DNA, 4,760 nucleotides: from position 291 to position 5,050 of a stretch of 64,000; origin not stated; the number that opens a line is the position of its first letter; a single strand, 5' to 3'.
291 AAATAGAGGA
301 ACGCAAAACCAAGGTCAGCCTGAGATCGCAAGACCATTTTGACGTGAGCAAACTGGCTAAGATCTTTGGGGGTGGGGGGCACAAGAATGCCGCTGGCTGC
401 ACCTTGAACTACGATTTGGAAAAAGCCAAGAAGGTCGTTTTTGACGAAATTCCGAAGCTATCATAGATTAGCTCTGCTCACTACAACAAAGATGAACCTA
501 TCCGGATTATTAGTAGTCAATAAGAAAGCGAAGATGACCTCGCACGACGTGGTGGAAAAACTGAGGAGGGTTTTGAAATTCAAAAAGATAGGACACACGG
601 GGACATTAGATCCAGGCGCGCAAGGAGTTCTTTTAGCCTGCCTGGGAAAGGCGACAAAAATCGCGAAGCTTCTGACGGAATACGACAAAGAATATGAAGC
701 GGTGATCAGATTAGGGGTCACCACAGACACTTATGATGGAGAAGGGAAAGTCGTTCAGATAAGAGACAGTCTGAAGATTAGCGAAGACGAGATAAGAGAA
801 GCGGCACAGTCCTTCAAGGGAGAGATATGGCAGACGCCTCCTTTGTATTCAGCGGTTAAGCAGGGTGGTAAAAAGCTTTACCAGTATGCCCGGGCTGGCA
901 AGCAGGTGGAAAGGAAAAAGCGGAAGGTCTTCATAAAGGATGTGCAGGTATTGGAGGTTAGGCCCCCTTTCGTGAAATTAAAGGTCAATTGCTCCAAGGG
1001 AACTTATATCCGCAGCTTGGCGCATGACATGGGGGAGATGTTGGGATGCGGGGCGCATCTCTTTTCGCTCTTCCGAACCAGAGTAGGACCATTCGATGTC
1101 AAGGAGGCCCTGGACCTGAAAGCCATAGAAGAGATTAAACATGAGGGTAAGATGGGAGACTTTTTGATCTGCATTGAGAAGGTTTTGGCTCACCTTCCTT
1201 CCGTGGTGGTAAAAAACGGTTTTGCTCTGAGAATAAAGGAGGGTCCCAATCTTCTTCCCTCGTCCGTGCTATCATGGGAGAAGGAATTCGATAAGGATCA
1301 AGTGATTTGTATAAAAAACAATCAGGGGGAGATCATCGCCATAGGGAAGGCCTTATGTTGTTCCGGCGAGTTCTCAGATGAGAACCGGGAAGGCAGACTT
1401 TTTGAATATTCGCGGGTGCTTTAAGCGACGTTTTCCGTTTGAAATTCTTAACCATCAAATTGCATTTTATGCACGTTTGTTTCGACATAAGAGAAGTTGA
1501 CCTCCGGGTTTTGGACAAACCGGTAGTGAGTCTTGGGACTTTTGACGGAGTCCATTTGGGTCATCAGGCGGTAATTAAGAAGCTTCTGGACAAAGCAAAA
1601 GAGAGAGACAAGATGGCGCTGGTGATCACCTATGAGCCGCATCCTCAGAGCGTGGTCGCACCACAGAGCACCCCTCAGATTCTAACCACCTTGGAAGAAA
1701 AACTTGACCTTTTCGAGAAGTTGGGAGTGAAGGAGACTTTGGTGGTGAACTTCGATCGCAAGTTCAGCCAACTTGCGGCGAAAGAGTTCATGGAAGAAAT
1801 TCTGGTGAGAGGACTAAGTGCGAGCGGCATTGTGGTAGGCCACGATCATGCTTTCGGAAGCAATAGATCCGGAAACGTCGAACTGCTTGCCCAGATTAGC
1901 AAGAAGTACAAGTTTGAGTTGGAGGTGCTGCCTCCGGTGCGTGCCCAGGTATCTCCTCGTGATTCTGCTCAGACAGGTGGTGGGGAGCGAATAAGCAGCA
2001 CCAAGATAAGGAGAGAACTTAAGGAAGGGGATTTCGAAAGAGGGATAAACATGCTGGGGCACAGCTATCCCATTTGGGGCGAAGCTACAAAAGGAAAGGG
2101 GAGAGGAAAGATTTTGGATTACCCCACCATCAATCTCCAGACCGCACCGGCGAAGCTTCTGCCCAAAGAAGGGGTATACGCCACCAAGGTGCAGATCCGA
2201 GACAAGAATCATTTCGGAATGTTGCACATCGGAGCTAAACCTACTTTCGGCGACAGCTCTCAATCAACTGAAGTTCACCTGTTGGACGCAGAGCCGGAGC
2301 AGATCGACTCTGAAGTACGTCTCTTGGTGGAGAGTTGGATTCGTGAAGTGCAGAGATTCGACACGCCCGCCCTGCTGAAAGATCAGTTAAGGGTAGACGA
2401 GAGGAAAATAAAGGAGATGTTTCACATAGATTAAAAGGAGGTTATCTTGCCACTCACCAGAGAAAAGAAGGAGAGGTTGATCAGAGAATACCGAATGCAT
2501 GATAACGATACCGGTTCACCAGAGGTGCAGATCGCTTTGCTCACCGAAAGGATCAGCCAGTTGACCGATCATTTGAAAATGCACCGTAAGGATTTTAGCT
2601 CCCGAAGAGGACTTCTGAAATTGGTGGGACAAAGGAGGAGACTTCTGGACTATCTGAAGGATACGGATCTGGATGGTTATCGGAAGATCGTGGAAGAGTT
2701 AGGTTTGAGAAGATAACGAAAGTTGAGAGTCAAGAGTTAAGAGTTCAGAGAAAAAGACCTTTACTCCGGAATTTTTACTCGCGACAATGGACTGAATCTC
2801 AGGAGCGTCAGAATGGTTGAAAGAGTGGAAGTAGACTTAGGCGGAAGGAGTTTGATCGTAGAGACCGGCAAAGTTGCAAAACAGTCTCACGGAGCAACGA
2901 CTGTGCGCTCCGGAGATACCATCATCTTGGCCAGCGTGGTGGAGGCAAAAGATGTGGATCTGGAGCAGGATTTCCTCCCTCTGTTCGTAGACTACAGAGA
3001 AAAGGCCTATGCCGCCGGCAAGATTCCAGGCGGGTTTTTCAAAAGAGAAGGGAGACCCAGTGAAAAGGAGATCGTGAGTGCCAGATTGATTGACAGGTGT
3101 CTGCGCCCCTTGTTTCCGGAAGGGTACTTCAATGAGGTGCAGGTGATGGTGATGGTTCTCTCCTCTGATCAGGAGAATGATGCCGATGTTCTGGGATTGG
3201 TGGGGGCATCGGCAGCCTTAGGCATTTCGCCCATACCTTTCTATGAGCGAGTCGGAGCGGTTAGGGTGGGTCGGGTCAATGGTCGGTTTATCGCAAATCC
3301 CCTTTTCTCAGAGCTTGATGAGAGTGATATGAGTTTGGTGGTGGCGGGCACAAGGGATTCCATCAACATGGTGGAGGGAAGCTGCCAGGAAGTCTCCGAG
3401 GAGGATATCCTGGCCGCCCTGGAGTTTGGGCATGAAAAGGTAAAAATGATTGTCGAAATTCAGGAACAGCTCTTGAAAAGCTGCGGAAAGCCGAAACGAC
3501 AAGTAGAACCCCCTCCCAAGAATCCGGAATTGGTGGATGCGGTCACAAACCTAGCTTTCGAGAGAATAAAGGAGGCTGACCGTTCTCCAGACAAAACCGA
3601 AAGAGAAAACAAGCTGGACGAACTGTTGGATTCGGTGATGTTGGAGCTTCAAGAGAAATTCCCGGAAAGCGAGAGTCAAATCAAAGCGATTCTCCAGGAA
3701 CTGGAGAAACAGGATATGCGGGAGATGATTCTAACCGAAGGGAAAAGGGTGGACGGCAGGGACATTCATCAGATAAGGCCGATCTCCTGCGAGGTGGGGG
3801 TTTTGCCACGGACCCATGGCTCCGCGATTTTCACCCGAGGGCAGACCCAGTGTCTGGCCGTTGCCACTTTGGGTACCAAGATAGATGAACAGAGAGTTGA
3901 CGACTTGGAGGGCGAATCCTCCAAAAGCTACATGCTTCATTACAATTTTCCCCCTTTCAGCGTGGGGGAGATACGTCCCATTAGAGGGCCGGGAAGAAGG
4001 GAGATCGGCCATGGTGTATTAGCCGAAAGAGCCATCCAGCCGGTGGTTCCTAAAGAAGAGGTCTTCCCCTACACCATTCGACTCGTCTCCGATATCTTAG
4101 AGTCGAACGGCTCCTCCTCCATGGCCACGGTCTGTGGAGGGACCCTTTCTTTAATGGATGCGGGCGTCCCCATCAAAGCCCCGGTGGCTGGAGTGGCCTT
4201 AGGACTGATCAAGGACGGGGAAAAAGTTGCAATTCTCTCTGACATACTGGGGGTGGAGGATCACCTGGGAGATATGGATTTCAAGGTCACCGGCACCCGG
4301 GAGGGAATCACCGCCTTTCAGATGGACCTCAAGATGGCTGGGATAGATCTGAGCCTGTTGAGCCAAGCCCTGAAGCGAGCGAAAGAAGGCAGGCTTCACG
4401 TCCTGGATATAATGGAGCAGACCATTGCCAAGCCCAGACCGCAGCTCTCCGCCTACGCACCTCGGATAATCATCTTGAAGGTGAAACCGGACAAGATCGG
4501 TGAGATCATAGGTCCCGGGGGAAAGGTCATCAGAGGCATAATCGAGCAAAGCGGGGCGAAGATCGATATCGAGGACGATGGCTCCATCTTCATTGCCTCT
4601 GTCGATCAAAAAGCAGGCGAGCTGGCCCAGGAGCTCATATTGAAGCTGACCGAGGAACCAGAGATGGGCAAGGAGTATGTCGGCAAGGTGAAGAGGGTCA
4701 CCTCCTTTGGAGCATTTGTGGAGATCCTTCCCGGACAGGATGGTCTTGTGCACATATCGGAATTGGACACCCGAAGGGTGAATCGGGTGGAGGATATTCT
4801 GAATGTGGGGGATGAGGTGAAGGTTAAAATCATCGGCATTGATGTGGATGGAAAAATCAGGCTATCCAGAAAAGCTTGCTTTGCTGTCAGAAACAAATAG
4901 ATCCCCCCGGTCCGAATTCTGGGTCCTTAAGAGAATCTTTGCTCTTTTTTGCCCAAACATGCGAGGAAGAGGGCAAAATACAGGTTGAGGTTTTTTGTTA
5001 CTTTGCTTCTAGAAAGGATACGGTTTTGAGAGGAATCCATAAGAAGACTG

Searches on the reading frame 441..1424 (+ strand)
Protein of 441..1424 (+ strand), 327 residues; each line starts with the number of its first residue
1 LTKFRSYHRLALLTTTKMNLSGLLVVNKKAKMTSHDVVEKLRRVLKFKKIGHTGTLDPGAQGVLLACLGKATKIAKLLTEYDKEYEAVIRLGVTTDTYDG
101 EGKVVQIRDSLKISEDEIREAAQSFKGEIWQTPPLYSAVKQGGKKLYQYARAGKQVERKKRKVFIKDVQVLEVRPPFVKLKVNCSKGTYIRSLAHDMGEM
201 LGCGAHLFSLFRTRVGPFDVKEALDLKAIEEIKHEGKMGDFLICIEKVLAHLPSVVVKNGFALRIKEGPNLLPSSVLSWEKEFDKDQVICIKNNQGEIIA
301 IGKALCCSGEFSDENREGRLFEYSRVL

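Call 48: search_protein_families(library=pfam, max_evalue=1e-8, proteins=[window:441-1424:+])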
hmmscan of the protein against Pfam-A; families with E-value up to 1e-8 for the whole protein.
window:441-1424:+ (327 aa): 3 families
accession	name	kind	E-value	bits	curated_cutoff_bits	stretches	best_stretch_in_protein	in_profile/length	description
PF01509.24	TruB_N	-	2.4e-57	194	27.3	1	42-190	1-149/149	TruB family pseudouridylate synthase (N terminal domain)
PF16198.10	TruB_C_2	-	6e-12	46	29.3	1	191-234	1-44/66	tRNA pseudouridylate synthase B C-terminal domain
PF01472.26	PUA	-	1.4e-09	38.2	24.8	0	253-311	1-59/74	PUA domain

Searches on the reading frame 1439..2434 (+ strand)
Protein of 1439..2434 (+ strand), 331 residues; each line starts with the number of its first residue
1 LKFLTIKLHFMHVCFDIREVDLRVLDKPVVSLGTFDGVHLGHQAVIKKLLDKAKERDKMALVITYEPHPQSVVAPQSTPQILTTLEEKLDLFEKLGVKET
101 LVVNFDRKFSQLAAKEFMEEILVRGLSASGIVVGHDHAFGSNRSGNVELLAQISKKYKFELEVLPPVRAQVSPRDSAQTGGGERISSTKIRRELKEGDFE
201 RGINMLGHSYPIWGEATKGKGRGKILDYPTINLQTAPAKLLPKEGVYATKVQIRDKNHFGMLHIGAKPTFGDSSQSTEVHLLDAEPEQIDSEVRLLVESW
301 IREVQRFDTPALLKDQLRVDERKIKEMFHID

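Call 48: search_protein_families(library=pfam, max_evalue=1e-8, proteins=[window:1439-2434:+])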
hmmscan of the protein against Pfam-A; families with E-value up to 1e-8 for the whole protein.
window:1439-2434:+ (331 aa): 2 families
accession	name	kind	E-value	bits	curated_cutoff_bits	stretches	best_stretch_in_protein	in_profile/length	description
PF06574.18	FAD_syn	-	7.1e-49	166.1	27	1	27-170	7-150/158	FAD synthetase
PF01687.23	Flavokinase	-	3.1e-29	102.1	19.6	1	206-328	1-124/124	Riboflavin kinase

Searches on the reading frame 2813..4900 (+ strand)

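Call 48: search_protein_families(library=pfam, max_evalue=1e-8, proteins=[window:2813-4900:+])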
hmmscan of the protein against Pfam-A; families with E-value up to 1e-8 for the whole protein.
window:2813-4900:+ (695 aa): 5 families
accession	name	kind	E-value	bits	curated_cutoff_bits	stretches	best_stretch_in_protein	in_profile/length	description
PF01138.27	RNase_PH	-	2.9e-59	199.6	25.5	2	320-453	1-130/130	3' exoribonuclease family, domain 1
PF03725.20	RNase_PH_C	-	5.1e-22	78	20.8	1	147-208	3-66/67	3' exoribonuclease family, domain 2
PF00575.29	S1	-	4.7e-19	69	22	1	615-687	1-74/74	S1 RNA binding domain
PF03726.19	PNPase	-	2.2e-16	60.5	24.6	1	239-317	1-81/81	Polyribonucleotide nucleotidyltransferase, RNA binding domain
PF00013.35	KH_1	-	1.2e-09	38.2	21.5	1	554-610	3-65/66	KH domain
